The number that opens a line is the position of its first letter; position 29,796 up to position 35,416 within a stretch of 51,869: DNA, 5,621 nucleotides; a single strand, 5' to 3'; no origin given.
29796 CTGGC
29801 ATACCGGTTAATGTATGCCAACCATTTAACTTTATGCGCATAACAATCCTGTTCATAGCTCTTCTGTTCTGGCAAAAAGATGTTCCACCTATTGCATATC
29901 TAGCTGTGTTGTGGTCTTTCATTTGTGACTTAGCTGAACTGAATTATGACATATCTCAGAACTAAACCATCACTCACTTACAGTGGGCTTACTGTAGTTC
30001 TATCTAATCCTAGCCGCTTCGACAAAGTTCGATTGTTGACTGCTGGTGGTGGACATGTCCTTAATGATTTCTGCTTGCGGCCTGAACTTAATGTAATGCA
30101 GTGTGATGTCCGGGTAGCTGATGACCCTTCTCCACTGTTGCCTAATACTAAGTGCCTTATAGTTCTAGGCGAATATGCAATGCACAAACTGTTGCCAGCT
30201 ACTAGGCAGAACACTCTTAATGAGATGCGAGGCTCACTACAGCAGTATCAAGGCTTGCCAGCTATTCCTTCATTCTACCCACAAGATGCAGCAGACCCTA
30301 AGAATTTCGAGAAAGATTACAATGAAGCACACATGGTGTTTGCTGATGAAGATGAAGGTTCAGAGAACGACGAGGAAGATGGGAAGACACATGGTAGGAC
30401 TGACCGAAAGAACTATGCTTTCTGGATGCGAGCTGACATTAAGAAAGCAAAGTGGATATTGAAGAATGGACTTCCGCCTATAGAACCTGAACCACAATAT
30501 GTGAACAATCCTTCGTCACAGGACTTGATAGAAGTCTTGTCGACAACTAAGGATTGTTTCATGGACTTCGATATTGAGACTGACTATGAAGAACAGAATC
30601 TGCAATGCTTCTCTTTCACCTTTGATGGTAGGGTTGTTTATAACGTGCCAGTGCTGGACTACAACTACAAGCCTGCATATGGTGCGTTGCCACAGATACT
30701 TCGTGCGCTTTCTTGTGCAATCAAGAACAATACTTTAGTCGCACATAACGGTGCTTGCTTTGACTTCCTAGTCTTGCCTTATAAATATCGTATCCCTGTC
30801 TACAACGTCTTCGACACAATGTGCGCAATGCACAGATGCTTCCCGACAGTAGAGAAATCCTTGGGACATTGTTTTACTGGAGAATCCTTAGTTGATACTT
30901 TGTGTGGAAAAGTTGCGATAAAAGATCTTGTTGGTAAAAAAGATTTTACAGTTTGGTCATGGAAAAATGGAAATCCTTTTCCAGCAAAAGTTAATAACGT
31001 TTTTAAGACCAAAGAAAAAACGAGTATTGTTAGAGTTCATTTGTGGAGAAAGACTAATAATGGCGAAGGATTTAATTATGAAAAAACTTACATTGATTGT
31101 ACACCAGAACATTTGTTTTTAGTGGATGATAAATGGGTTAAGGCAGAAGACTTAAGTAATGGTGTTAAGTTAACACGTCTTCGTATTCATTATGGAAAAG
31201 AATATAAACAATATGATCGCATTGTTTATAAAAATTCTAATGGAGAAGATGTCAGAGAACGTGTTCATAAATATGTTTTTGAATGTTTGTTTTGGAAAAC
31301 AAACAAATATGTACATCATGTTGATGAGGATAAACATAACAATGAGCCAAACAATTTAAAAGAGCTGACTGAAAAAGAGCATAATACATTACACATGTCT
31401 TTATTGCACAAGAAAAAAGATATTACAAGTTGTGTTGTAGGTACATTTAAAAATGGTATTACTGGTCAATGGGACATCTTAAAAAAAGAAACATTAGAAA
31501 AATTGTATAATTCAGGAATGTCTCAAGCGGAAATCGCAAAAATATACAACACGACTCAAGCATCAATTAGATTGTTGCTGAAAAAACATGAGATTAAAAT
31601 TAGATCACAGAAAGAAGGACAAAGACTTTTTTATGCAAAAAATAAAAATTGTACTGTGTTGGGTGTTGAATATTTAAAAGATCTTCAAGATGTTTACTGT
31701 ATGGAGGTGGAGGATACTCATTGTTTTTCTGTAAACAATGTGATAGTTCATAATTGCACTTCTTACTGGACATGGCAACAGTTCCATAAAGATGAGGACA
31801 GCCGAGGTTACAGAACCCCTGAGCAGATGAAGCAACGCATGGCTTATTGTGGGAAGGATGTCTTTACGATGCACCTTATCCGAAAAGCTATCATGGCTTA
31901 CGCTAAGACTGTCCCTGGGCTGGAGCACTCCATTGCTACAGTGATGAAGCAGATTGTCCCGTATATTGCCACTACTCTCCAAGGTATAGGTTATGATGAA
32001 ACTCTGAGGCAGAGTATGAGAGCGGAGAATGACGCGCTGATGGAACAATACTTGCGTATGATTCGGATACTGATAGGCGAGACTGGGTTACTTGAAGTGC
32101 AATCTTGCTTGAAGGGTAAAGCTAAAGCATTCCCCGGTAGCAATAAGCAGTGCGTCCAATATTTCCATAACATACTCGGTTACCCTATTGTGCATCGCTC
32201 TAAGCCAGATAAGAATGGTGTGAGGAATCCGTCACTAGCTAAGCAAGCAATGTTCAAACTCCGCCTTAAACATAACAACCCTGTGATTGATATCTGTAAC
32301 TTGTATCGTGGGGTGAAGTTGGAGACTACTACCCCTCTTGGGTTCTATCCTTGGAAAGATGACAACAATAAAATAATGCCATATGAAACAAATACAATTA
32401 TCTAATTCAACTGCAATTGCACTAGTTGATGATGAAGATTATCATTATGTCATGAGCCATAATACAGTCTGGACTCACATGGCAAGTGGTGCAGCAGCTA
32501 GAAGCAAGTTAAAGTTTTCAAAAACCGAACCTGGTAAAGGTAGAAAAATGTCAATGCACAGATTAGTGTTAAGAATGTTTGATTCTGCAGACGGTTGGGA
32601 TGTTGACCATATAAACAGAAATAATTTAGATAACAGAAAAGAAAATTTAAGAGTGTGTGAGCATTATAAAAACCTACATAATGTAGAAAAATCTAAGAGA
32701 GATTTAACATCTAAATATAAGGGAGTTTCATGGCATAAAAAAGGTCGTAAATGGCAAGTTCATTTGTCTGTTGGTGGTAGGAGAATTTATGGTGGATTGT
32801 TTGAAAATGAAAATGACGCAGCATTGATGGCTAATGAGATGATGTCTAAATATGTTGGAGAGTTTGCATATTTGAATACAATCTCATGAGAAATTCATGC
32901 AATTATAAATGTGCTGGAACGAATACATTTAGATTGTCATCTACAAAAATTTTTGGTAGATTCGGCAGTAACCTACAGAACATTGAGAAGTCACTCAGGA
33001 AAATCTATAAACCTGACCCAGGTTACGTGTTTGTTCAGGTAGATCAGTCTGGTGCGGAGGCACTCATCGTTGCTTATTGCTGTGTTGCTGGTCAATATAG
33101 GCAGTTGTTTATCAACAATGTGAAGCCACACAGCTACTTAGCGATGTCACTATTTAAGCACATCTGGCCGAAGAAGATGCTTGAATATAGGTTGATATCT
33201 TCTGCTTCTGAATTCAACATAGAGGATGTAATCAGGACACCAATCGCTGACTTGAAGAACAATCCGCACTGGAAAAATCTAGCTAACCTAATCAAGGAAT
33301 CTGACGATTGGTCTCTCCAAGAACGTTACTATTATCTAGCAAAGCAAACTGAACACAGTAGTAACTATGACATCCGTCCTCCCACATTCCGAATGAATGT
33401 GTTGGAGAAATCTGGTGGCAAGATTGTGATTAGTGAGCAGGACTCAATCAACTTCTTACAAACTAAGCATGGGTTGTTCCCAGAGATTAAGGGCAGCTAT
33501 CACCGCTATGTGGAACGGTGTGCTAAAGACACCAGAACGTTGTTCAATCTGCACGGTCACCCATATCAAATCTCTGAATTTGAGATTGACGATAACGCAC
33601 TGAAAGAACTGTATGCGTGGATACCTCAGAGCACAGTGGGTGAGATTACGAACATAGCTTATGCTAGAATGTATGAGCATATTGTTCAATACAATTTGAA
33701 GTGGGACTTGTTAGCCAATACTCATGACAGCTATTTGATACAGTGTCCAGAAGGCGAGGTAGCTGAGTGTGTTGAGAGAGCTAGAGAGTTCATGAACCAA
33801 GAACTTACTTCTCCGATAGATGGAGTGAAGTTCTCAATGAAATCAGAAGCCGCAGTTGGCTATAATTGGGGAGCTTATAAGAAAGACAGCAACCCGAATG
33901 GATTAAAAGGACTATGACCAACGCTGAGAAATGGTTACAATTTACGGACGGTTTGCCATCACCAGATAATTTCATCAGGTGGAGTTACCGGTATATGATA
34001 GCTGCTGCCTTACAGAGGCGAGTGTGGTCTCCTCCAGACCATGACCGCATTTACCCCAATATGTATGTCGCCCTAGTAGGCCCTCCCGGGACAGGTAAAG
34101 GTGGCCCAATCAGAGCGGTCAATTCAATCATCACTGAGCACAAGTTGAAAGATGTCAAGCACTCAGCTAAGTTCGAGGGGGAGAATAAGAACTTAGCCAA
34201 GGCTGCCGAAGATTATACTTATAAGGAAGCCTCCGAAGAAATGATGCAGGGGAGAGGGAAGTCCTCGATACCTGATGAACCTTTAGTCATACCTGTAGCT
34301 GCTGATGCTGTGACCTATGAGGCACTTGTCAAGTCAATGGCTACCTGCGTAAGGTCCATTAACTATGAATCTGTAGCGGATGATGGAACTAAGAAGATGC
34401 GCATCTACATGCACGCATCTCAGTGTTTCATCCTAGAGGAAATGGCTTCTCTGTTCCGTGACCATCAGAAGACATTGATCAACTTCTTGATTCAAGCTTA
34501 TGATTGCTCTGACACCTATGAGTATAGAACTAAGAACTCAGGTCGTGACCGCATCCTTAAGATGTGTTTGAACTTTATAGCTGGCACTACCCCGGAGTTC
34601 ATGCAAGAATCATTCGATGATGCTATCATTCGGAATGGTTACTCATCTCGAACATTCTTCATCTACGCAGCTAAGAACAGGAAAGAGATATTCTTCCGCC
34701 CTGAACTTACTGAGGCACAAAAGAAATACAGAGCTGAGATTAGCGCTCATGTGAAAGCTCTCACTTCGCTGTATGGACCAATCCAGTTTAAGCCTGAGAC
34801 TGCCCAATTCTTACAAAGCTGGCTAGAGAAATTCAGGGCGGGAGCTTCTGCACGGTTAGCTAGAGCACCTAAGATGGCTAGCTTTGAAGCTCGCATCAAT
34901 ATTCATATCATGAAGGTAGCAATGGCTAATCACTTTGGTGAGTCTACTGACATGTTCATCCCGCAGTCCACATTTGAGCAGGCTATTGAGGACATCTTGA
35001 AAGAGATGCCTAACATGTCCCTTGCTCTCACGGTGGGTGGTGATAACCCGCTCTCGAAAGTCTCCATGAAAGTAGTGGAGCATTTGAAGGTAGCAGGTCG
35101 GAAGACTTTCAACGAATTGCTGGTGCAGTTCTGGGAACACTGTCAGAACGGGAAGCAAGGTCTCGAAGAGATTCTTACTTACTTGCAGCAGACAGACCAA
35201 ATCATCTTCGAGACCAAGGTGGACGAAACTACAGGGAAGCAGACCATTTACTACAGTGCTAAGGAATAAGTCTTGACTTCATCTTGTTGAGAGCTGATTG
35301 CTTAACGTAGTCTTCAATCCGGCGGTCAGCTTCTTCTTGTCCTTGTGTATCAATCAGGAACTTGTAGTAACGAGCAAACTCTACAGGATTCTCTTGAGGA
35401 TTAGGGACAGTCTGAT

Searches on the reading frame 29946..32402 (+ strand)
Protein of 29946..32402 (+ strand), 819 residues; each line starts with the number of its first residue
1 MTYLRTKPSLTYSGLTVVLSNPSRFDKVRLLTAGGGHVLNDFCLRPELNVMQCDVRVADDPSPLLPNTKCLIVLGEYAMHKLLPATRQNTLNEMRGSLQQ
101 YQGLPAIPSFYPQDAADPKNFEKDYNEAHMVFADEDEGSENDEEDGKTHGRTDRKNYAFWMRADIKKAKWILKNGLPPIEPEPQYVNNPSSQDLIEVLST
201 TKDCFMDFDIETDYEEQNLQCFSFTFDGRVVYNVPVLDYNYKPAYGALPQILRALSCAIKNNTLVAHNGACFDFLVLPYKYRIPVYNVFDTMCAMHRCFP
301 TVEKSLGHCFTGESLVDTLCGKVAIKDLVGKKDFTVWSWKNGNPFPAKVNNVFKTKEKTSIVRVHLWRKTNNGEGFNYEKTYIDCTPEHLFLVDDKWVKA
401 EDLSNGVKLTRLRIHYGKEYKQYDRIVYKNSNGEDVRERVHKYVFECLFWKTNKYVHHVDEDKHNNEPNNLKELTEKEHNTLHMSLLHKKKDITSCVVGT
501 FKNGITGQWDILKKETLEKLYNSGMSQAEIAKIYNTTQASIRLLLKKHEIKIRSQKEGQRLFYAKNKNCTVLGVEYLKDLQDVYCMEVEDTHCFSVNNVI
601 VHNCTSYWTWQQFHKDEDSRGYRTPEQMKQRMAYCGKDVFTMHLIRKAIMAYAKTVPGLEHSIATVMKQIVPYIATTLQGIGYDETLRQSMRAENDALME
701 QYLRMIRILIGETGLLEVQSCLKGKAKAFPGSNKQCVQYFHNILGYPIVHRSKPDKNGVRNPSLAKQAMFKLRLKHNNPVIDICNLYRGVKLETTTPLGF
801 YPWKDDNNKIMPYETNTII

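Call 9: search_dna_similar(query=window:29946-32402:+, collection=phages, mode=protein, max_rows=25)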
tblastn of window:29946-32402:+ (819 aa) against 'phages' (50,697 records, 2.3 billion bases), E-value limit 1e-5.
Records with a match: 4; places in all: 4; records where one place covers at least 80% of the query: 0.
Best place of each record, by identity: <60% 4.
By first word of the organism name: Lactobacillus 2; Rhodobacter 1; Aphanizomenon 1.
By host as written in the record: Lactobacillus paracasei 2; Rhodobacter capsulatus YW1 1; Aphanizomenon flos-aquae 1.
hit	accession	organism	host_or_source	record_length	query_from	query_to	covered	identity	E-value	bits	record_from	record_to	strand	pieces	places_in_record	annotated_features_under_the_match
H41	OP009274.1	Rhodobacter phage RcKickapoo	Rhodobacter capsulatus YW1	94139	243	603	44%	26.0%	8e-9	66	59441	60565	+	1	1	DNA polymerase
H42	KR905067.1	Lactobacillus phage CL2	Lactobacillus paracasei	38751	302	485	22%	31.8%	3e-15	87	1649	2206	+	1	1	large subunit terminase | HNH endonuclease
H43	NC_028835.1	Lactobacillus phage CL2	Lactobacillus paracasei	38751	302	485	22%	31.8%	3e-15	87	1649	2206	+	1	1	terminase large subunit | HNH endonuclease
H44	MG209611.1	Aphanizomenon phage vB_AphaS-CL131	Aphanizomenon flos-aquae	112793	309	483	21%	27.9%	3e-6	57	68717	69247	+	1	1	dCTP deaminase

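Call 29: search_protein_families(library=pfam, proteins=[window:29946-32402:+], max_evalue=0.01)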
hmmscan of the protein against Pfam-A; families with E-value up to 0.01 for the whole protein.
window:29946-32402:+ (819 aa): 4 families
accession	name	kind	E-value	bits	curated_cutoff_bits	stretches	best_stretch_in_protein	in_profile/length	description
PF14890.11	Intein_splicing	-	4.5e-13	49.7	35.8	1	321-603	8-155/155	Intein splicing domain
PF07591.16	PT-HINT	-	0.00011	22.9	27.7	0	369-410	50-88/137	Pretoxin HINT domain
PF13392.12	HNH_3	-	0.00021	21.3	24.8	1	452-480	17-45/46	HNH endonuclease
PF01612.26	DNA_pol_A_exo1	-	0.0029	17.9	23.6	0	193-321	12-129/173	3'-5' exonuclease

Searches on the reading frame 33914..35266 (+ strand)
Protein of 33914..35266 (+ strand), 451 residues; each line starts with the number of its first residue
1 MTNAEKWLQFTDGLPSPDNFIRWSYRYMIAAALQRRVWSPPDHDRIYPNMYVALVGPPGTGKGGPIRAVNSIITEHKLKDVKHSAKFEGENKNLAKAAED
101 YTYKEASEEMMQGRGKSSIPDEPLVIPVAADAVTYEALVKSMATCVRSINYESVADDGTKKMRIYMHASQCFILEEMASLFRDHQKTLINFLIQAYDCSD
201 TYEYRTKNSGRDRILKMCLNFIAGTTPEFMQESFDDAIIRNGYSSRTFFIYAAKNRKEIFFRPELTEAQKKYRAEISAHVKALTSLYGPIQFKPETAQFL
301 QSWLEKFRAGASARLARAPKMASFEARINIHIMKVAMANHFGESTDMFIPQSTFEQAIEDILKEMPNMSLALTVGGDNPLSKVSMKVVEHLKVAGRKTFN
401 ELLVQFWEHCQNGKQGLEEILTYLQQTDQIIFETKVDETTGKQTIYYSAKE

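Call 29: search_protein_families(library=pfam, proteins=[window:33914-35266:+], max_evalue=0.01)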
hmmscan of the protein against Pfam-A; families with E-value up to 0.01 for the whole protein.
window:33914-35266:+ (451 aa): 1 family
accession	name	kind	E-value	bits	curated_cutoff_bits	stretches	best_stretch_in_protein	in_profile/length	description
PF13148.11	DUF3987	-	4.9e-15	56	27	2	29-147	15-144/364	Protein of unknown function (DUF3987)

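Call 94: search_dna_similar(query=window:33914-35266:+, collection=phages, mode=protein, max_rows=15, max_evalue=0.001)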
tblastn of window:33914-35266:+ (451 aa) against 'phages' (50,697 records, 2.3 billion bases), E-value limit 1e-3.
Records with a match: 9; places in all: 9; records where one place covers at least 80% of the query: 2.
Best place of each record, by identity: <60% 9.
By first word of the organism name: Caudoviricetes 2; Desulfofustis 1; Microcystis 1; Bacteriophage 1; Polaromonas 1; Caulobacter 1; Vibrio 1; Aeromonas 1.
By host as written in the record: - 3; Microcystis elabens 1; Polaromonas sp. 1; Methanomicrobiales 1; Caulobacter sp. 1; Vibrio splendidus 1; Aeromonas dhakensis 1.
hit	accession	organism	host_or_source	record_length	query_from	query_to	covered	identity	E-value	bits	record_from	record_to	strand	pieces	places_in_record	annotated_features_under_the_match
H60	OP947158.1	Desulfofustis phage LS06-2018-MD01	-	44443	5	408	90%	23.2%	7e-29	126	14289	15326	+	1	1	DNA primase | hypothetical protein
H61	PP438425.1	Microcystis phage Mel-JY34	Microcystis elabens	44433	1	410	91%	22.6%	6e-15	84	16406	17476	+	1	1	DUF3987 family protein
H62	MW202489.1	Bacteriophage sp.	Manatee Spring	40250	16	368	78%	23.1%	6e-18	93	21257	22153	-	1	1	hypothetical protein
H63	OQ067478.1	Polaromonas phage Tiera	Polaromonas sp.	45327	16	337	71%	23.5%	4e-9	65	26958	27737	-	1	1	putative primase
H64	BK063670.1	Caudoviricetes sp. vir526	Methanomicrobiales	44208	16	337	71%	22.7%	1e-10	70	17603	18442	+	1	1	DNA primase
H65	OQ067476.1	Caulobacter phage Kuura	Caulobacter sp.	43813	8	303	66%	23.2%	4e-13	77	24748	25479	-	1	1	hypothetical protein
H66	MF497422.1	Vibrio phage vB_VspS_VS-ABTNL-3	Vibrio splendidus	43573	174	406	52%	23.7%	2e-9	66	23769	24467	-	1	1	hypothetical protein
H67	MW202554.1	Caudoviricetes sp.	Manatee Spring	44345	7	265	57%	19.2%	2e-5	54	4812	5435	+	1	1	hypothetical protein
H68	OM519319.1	Aeromonas phage P5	Aeromonas dhakensis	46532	192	337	32%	26.8%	1e-6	57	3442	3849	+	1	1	hypothetical protein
